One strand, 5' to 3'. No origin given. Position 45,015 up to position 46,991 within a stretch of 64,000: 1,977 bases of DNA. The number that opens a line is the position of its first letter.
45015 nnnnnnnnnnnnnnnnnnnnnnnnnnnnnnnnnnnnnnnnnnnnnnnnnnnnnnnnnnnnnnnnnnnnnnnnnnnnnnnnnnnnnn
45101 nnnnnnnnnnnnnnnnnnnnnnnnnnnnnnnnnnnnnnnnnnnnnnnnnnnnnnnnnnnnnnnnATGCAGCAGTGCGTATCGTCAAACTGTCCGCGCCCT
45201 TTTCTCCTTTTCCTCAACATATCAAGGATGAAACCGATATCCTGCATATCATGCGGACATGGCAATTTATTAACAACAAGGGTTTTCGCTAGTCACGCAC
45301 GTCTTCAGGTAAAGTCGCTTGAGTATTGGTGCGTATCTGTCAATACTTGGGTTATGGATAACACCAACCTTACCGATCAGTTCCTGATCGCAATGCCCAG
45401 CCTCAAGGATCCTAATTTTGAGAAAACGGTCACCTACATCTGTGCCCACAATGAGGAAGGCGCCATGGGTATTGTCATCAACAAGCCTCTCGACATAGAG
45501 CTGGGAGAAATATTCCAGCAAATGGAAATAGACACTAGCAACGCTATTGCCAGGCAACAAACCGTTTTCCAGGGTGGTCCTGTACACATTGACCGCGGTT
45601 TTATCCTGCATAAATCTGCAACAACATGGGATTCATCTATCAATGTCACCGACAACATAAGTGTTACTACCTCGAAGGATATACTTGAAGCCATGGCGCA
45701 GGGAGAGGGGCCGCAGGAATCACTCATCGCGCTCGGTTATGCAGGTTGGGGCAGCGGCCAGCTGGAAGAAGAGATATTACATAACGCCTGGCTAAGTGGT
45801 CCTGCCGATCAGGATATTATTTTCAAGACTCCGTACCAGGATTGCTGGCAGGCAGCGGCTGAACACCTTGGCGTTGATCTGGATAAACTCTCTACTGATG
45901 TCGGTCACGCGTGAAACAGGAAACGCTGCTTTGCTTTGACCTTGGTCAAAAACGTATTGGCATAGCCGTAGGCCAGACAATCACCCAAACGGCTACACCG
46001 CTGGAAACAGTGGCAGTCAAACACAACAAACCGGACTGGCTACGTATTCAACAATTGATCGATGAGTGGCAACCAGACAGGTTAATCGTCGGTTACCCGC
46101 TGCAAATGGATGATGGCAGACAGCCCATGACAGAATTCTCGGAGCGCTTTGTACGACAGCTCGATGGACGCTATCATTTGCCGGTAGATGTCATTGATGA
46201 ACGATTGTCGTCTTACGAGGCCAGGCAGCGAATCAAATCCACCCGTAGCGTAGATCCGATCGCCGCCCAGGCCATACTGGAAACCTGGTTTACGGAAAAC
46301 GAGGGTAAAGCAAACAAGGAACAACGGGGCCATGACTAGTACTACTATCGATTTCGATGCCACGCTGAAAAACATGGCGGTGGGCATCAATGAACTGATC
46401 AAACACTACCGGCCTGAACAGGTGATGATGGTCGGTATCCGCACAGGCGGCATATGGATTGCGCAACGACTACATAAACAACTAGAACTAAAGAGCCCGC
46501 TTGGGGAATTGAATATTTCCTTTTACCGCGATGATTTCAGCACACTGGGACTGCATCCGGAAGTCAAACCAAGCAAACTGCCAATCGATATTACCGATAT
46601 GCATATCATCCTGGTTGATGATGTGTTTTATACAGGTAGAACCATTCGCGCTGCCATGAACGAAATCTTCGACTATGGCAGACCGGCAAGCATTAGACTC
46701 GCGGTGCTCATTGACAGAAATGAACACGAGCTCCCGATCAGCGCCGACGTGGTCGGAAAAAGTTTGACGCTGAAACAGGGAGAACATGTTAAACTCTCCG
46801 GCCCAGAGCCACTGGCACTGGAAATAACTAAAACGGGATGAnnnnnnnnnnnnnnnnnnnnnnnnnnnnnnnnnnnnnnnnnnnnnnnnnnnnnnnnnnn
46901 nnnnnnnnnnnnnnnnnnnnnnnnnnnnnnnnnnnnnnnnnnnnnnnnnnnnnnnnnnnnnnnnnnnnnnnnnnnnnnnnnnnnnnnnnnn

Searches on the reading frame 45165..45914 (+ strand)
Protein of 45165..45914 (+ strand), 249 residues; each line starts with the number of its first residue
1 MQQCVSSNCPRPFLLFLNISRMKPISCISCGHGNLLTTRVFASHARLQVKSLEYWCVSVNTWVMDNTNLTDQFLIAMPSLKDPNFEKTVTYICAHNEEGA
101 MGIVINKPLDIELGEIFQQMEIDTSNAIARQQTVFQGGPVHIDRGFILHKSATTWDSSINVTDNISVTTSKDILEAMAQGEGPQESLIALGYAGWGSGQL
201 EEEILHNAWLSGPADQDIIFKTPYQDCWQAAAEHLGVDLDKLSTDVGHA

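Call 48: search_protein_families(library=pfam, proteins=[window:45165-45914:+], max_evalue=0.00001)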
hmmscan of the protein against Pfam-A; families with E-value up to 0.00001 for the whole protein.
window:45165-45914:+ (249 aa): 1 family
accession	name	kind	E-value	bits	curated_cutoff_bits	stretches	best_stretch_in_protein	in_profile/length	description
PF02622.21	DUF179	-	3.1e-55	186.9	27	1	78-236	1-157/157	AlgH-like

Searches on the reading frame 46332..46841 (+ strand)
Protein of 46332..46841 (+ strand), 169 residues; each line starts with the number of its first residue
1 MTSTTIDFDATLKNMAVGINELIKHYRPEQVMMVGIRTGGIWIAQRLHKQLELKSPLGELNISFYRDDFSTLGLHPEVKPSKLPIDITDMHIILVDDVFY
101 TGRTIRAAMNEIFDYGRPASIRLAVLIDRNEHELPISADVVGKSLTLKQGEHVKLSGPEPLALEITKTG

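Call 48: search_protein_families(library=pfam, proteins=[window:46332-46841:+], max_evalue=0.00001)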
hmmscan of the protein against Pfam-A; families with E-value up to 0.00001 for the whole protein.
window:46332-46841:+ (169 aa): 2 families
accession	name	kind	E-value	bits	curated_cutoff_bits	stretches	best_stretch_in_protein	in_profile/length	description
PF00156.33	Pribosyltran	-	2.2e-20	73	26.3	1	19-143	15-141/158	Phosphoribosyl transferase domain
PF14681.12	UPRTase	-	3.2e-06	27.2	27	1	29-128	66-160/206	Uracil phosphoribosyltransferase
